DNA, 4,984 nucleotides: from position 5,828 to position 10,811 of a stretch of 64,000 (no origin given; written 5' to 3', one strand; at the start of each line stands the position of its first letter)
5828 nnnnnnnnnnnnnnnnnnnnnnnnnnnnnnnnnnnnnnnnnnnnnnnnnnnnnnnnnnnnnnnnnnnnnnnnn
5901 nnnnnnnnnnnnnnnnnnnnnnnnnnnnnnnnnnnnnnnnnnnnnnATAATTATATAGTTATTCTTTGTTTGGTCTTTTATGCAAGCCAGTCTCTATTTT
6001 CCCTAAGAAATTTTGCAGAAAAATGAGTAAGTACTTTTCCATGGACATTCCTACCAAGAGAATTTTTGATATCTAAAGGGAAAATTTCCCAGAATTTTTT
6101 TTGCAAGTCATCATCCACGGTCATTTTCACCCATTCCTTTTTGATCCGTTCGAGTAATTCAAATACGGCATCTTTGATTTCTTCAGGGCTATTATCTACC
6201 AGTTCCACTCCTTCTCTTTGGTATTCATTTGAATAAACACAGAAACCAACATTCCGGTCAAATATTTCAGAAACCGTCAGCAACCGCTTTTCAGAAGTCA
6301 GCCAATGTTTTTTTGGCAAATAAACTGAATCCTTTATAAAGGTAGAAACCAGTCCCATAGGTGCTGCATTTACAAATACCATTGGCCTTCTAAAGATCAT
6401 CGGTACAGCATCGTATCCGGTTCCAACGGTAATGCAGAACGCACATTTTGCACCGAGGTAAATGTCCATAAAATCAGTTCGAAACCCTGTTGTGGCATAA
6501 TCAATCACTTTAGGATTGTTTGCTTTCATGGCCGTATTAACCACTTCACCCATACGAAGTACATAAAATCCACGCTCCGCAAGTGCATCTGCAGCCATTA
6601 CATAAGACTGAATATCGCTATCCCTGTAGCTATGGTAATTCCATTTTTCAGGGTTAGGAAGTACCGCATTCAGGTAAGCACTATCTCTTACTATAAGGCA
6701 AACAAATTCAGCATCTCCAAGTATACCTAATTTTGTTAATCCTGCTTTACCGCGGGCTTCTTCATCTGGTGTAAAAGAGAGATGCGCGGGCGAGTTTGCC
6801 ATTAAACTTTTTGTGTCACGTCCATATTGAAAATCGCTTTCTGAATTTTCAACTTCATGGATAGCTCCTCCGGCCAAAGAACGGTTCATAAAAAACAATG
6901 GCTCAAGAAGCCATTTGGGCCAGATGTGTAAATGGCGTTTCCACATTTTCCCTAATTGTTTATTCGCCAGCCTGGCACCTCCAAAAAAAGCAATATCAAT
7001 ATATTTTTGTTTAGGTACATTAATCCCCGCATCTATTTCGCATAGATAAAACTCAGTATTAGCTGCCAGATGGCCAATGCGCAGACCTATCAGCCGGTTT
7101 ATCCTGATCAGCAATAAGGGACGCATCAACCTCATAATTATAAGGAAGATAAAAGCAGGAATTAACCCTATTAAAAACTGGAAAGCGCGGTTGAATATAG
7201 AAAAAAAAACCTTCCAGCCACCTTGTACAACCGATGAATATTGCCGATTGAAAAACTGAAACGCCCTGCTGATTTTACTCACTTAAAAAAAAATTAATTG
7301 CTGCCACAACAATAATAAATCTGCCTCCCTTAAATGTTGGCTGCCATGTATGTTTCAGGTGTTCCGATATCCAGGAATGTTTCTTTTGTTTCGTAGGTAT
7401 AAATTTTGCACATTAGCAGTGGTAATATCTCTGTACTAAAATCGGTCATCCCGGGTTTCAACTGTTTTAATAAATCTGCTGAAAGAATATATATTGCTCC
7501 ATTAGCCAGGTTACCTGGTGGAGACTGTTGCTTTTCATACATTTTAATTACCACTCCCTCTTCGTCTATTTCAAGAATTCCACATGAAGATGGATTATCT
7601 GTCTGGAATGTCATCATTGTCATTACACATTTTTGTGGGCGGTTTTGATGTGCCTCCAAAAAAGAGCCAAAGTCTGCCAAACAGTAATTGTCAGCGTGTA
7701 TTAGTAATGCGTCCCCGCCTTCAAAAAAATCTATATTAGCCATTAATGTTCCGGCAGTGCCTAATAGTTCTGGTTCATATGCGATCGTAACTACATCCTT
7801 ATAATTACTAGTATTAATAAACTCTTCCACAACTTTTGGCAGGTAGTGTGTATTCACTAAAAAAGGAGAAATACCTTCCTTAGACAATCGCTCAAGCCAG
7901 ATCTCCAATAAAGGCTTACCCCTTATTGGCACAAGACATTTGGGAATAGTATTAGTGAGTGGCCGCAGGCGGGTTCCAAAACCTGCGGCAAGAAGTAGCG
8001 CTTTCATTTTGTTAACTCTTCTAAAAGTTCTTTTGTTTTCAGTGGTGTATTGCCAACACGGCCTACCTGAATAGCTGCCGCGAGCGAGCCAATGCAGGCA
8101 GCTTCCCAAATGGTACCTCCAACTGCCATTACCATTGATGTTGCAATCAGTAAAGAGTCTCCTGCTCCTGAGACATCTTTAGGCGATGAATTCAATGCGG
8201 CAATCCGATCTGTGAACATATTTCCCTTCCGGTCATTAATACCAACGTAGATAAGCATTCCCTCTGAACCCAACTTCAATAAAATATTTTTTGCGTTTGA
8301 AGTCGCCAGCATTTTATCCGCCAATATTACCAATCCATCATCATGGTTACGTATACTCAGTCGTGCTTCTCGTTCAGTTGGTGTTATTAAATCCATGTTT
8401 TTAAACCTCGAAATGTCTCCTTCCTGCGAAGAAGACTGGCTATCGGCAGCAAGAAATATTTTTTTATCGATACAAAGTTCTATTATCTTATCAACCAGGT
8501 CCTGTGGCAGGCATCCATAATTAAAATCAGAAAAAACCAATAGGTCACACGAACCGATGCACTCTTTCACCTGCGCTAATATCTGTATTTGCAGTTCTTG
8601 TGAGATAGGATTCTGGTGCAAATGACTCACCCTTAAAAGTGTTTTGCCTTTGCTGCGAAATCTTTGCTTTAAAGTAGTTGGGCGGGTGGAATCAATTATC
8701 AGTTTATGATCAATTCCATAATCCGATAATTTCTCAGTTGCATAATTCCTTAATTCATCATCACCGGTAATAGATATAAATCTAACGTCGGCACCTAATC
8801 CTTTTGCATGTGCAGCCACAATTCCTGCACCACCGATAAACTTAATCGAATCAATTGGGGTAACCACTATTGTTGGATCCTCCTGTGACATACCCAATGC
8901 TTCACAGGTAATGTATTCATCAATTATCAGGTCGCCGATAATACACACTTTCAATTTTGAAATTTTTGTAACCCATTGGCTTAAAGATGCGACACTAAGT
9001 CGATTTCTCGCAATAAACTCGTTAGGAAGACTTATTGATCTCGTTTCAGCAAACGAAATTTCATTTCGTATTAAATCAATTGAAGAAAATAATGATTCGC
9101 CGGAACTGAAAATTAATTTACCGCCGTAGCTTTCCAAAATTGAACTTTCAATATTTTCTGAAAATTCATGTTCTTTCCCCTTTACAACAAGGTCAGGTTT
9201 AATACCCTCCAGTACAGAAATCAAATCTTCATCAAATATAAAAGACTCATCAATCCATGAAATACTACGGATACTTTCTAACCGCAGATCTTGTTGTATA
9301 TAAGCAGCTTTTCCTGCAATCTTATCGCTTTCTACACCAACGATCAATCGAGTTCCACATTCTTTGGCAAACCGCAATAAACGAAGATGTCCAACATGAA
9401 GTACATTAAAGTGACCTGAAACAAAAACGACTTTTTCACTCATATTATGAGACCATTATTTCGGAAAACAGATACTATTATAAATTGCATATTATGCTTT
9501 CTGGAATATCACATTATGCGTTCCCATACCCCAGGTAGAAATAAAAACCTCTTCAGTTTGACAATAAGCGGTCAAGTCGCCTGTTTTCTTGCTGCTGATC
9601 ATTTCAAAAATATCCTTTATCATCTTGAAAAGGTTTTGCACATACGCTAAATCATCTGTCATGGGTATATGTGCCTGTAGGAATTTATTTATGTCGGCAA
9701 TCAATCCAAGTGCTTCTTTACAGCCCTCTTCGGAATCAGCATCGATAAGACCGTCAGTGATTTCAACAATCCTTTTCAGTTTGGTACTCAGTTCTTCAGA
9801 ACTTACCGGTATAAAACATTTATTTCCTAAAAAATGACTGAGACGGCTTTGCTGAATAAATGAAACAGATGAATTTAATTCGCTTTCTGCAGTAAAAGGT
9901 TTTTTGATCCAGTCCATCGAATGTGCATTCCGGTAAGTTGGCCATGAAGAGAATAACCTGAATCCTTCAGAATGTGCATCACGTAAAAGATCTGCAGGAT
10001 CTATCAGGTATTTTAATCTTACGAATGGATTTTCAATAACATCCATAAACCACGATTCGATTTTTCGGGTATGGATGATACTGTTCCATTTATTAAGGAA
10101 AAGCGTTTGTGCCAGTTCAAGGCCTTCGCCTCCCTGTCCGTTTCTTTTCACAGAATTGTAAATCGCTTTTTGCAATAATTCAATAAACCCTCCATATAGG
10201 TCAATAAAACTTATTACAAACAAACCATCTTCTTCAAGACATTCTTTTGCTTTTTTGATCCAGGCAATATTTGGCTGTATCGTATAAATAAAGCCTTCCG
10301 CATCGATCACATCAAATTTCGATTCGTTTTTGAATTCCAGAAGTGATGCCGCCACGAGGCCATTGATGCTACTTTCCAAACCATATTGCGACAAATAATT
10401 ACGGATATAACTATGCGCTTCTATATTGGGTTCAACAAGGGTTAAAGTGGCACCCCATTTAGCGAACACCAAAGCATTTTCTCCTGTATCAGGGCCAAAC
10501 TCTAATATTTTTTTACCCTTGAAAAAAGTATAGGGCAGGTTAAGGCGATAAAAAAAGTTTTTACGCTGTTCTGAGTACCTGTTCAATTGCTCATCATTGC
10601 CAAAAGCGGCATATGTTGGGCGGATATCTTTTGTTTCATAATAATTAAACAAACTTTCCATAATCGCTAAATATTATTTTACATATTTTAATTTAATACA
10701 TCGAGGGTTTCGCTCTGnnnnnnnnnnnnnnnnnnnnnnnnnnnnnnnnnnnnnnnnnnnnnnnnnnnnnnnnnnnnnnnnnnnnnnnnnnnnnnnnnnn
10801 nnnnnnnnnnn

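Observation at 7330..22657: Self-contained pathway for a heavily tailored higher-carbon or branched sugar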

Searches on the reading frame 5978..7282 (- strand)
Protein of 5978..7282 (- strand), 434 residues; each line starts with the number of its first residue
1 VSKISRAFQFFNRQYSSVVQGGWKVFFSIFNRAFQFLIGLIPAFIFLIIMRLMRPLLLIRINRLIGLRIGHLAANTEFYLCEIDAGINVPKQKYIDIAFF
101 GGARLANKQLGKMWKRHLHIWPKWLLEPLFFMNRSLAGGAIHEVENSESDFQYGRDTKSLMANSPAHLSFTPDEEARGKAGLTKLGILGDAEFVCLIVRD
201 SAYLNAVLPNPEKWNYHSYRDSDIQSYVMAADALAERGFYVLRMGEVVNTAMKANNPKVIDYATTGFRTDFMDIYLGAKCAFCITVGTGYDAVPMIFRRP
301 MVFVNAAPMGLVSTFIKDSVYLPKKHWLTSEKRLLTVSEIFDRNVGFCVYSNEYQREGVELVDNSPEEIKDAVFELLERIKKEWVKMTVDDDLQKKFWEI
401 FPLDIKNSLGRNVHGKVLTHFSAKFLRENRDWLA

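Call 4: search_protein_families(library=pfam, proteins=[window:5978-7282:-])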
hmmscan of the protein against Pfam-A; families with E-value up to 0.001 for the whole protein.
window:5978-7282:- (434 aa): 0 families

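Call 8: search_protein_families(library=ncbifam, max_evalue=0.01, proteins=[window:5978-7282:-])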
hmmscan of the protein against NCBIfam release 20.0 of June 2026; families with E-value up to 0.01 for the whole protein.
window:5978-7282:- (434 aa): 1 family
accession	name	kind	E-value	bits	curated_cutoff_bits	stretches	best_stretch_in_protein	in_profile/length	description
TIGR04372.1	glycosyl_04372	domain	5.2e-68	228.6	45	1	191-401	1-207/207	TIGR04372 family glycosyltransferase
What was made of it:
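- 5978..7282 (-): TIGR04372-family putative glycosyltransferase with one N-terminal membrane anchor. 228.6 bits against a cut-off of 45 (call 8).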

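Call 26: search_protein_families(library=pfam, max_evalue=5, proteins=[window:5978-7282:-])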
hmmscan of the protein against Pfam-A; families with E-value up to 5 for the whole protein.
window:5978-7282:- (434 aa): 0 families

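Call 52: search_solved_structures(query=window:5978-7282:-, max_evalue=10)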
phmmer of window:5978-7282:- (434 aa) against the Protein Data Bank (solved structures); distinct sequences matched with E-value up to 10: 0.

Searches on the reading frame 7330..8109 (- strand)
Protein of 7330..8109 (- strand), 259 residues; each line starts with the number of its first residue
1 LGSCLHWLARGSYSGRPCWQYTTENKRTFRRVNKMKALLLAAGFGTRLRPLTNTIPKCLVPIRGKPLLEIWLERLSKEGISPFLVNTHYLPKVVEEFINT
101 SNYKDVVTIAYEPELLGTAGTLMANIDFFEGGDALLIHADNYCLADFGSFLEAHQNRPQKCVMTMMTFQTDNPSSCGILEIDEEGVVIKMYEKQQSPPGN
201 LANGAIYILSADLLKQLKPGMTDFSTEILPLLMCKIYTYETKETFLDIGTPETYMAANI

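Call 4: search_protein_families(library=pfam, proteins=[window:7330-8109:-])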
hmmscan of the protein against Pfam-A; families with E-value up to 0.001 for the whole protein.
window:7330-8109:- (259 aa): 2 families
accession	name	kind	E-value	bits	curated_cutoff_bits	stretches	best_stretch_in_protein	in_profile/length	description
PF00483.29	NTP_transferase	-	3.5e-35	122.2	21.2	1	36-258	1-239/245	Nucleotidyl transferase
PF12804.13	NTP_transf_3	-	4.2e-08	34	27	1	37-158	1-115/160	MobA-like NTP transferase domain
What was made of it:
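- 7330..8007 (-): Sugar-1-phosphate nucleotidyltransferase (RmlA/ManC/HddC/MurU superfamily). Start corrected to 8007. Pfam NTP_transferase (call 4).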

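Call 8: search_protein_families(library=ncbifam, max_evalue=0.01, proteins=[window:7330-8109:-])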
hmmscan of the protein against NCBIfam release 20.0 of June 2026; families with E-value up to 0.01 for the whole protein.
window:7330-8109:- (259 aa): 36 families (the best 25 are shown)
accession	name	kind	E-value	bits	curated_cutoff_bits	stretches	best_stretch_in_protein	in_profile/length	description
TIGR03992.1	Arch_glmU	subfamily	3.6e-32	111.7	292.1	1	35-257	1-223/393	bifunctional sugar-1-phosphate nucleotidylyltransferase/acetyltransferase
NF052502.1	man1P_GTase_Rv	exception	1.6e-29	102.9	440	1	36-256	2-225/352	mannose-1-phosphate guanylyltransferase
NF041313.1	UDPGP_AglF_Halo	equivalog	7e-26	91.1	400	1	35-214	1-179/234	UTP--glucose-1-phosphate uridylyltransferase AglF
NF041173.1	Sug_nt_acttase_Thmprot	equivalog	4.5e-25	88.4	600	1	35-252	1-218/405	bifunctional sugar-1-phosphate nucleotidylyltransferase/acetyltransferase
NF045761.1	NAMPUrTaseMurU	equivalog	2.2e-24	86.6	250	1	35-253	1-219/226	N-acetylmuramate alpha-1-phosphate uridylyltransferase MurU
TIGR01208.1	rmlA_long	equivalog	2.7e-23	82.4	320.25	1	36-220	1-188/353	glucose-1-phosphate thymidylyltransferase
NF049965.1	GlMnHpPGnyltfHddC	equivalog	1.9e-22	80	300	1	35-255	1-215/221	D-glycero-D-manno-heptose 1-phosphate guanosyltransferase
NF003670.0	PRK05293.1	equivalog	1.2e-19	70.5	470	1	33-259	3-256/382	glucose-1-phosphate adenylyltransferase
TIGR02091.1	glgC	equivalog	2e-19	69.9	424.9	1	37-259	3-257/364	glucose-1-phosphate adenylyltransferase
TIGR01207.1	rmlA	equivalog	4.8e-16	58.7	360.65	1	36-213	1-179/286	glucose-1-phosphate thymidylyltransferase RfbA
NF012024.0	PRK15480.1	equivalog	7.8e-15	54.7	588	1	35-219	4-192/292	glucose-1-phosphate thymidylyltransferase RfbA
NF045697.1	MurNAcPUrMurU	equivalog_domain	2.1e-14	53.5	370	1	38-141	1-105/229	N-acetylmuramate alpha-1-phosphate uridylyltransferase MurU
TIGR02623.1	G1P_cyt_trans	equivalog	8.7e-14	51.6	300.25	2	35-109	1-76/255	glucose-1-phosphate cytidylyltransferase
NF010935.0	PRK14355.1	equivalog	5.3e-13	48.4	718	1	33-214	2-183/459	bifunctional UDP-N-acetylglucosamine diphosphorylase/glucosamine-1-phosphate N-acetyltransferase GlmU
NF002772.0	PRK02862.1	equivalog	9.5e-13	47.6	537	2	34-195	3-180/429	glucose-1-phosphate adenylyltransferase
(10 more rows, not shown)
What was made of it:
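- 7330..8007 (-): No equivalog cut-off reached (call 8).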

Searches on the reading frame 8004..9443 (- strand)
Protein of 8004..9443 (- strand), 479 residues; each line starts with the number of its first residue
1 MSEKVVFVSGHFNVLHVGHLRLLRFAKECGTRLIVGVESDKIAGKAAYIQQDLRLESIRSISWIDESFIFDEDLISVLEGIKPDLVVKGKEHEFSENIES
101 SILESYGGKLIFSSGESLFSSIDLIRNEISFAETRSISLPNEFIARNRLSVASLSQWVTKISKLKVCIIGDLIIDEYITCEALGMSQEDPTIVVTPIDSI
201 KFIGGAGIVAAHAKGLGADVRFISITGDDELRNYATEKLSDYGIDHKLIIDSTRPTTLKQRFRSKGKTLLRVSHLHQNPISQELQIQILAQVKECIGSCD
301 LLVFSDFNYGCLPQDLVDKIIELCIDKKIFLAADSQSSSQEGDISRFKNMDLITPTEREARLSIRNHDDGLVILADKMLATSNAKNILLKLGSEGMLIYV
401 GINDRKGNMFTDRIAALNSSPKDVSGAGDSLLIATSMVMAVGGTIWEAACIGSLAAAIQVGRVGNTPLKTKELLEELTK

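Call 4: search_protein_families(library=pfam, proteins=[window:8004-9443:-])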
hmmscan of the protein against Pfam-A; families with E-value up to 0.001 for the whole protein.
window:8004-9443:- (479 aa): 2 families
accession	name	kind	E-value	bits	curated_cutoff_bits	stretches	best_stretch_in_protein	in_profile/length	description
PF00294.29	PfkB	-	5.8e-22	78.8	25.8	1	165-466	3-296/302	pfkB family carbohydrate kinase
PF01467.32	CTP_transf_like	-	4.8e-11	43.4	21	1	8-91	2-89/133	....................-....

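Call 8: search_protein_families(library=ncbifam, max_evalue=0.01, proteins=[window:8004-9443:-])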
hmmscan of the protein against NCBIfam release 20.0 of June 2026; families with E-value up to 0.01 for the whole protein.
window:8004-9443:- (479 aa): 16 families
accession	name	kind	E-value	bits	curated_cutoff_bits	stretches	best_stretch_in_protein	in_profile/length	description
TIGR02198.1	rfaE_dom_I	equivalog_domain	3.3e-57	194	345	1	159-477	3-314/315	D-glycero-beta-D-manno-heptose-7-phosphate kinase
NF008454.0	PRK11316.1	equivalog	1.1e-48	166.1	521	2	159-477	6-312/475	bifunctional D-glycero-beta-D-manno-heptose-7-phosphate kinase/D-glycero-beta-D-manno-heptose 1-phosphate adenylyltransferase HldE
TIGR02199.1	rfaE_dom_II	equivalog_domain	9e-20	71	181.5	1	3-125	11-139/144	D-glycero-beta-D-manno-heptose 1-phosphate adenylyltransferase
TIGR02152.1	D_ribokin_bact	equivalog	5.5e-15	55.5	299.65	1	166-466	1-287/298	ribokinase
TIGR03168.1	1-PFK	subfamily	5.8e-11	41.9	216.4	1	201-477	32-298/305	hexose kinase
NF008353.0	PRK11142.1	equivalog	2.6e-10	40.3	341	1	167-466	6-290/307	ribokinase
TIGR03828.1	pfkB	equivalog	1.3e-09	37.5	292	1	201-477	32-298/305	1-phosphofructokinase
TIGR04382.1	myo_inos_iolC_N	equivalog_domain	2.6e-09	36.8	300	2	348-467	187-297/309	5-dehydro-2-deoxygluconokinase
TIGR00125.1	cyt_tran_rel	domain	6.7e-09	35.8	27.7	1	5-66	1-64/65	adenylyltransferase/cytidyltransferase family protein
NF001985.0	PRK00777.1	subfamily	2.3e-08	34.2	104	1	4-45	5-46/157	pantetheine-phosphate adenylyltransferase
TIGR01518.1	g3p_cytidyltrns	equivalog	2.1e-07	31.1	165.4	1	6-66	1-64/125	glycerol-3-phosphate cytidylyltransferase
NF002250.0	PRK01170.1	subfamily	6.7e-05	22.5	489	1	5-46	2-43/322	bifunctional pantetheine-phosphate adenylyltransferase/NTP phosphatase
NF041124.1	CoaD_Thcocales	equivalog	0.00011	22.1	290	1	5-52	6-53/156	phosphopantetheine adenylyltransferase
NF005518.0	PRK07143.1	equivalog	0.0046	16.4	232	1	2-36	14-50/281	hypothetical protein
NF040938.1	KDG_KDGal_kin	equivalog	0.0049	16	400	0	375-464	206-288/305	bifunctional 2-dehydro-3-deoxygluconokinase/2-dehydro-3-deoxygalactonokinase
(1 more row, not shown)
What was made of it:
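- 8004..9443 (-): Reverse-order HldE-like bifunctional protein: cytidylyltransferase-like nucleotidyltransferase (N-terminal, HxGH motif) and PfkB sugar-phosphate kinase (C-terminal). rfaE_dom_I 194 bits, rfaE_dom_II 71 bits, both below cut-offs (call 8).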

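Call 17: search_solved_structures(query=window:8004-9443:-, max_evalue=0.001)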
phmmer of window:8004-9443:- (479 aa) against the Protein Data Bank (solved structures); distinct sequences matched with E-value up to 0.001: 11.
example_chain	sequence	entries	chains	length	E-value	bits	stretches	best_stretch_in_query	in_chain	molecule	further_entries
4e84_A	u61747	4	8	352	4.6e-19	71.8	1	161-473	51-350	D-beta-D-heptose 7-phosphate kinase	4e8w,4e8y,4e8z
5x9q_A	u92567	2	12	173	3.7e-12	49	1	4-113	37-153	Putative cytidylyltransferase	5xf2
3glv_A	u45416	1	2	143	1.6e-08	37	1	6-101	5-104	Lipopolysaccharide core biosynthesis protein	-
3elb_A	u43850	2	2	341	9.3e-07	31.2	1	6-67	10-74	Ethanolamine-phosphate cytidylyltransferase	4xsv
1vm7_A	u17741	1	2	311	1.2e-05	27.5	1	345-471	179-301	ribokinase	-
2b7l_A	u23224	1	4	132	5.7e-05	25.4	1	6-65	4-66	glycerol-3-phosphate cytidylyltransferase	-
1gqt_A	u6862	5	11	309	6.8e-05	25.1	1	202-467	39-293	RIBOKINASE | PROTEIN (RIBOKINASE)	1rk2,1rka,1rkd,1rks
9hsg_A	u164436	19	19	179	8.9e-05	24.7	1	4-67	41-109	choline-phosphate cytidylyltransferase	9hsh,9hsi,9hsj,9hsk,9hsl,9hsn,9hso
9hsm_A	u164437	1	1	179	8.9e-05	24.7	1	4-67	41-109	choline-phosphate cytidylyltransferase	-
4zcp_A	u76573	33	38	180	9e-05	24.7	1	4-67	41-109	Cholinephosphate cytidylyltransferase | Choline-phosphate cytidylyltransferase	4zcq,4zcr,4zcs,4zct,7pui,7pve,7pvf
1coz_A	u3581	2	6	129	0.00026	23.2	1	5-67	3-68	PROTEIN (GLYCEROL-3-PHOSPHATE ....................) | glycerol-3-phosphate cytidylyltransferase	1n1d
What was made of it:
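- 8004..9443 (-): PDB HldA 4E84 and HldC 5X9Q (call 17).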

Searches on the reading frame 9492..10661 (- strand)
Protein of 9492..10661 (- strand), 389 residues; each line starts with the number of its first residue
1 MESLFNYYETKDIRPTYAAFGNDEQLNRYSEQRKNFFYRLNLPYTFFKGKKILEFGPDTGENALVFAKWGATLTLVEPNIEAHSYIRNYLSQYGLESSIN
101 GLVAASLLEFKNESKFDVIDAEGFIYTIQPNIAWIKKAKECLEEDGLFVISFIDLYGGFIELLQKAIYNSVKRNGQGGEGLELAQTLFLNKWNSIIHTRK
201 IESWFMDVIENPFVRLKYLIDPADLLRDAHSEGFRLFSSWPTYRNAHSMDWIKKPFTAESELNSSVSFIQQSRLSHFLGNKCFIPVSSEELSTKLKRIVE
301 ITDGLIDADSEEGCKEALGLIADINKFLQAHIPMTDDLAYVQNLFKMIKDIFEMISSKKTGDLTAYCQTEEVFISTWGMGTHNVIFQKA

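Call 4: search_protein_families(library=pfam, proteins=[window:9492-10661:-])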
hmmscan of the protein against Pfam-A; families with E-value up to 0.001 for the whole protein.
window:9492-10661:- (389 aa): 1 family
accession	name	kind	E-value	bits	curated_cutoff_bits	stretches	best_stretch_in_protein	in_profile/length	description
PF13489.12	Methyltransf_23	-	2.7e-13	50.4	27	1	44-176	19-124/164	Methyltransferase domain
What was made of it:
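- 9492..10661 (-): Additional class I methyltransferase (MT389). Methyltransf_23 (call 4).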

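Call 8: search_protein_families(library=ncbifam, max_evalue=0.01, proteins=[window:9492-10661:-])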
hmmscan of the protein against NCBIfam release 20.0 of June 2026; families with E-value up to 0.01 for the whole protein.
window:9492-10661:- (389 aa): 0 families

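Call 26: search_protein_families(library=pfam, max_evalue=5, proteins=[window:9492-10661:-])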
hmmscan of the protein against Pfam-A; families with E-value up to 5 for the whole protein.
window:9492-10661:- (389 aa): 3 families
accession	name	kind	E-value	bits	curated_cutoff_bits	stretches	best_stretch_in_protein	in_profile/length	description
PF13489.12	Methyltransf_23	-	2.7e-13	50.4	27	1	44-176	19-124/164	Methyltransferase domain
PF08241.18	Methyltransf_11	-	0.022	15.8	21.2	1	53-150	1-95/95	Methyltransferase domain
PF08242.18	Methyltransf_12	-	0.043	15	30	1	53-148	1-98/98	Methyltransferase domain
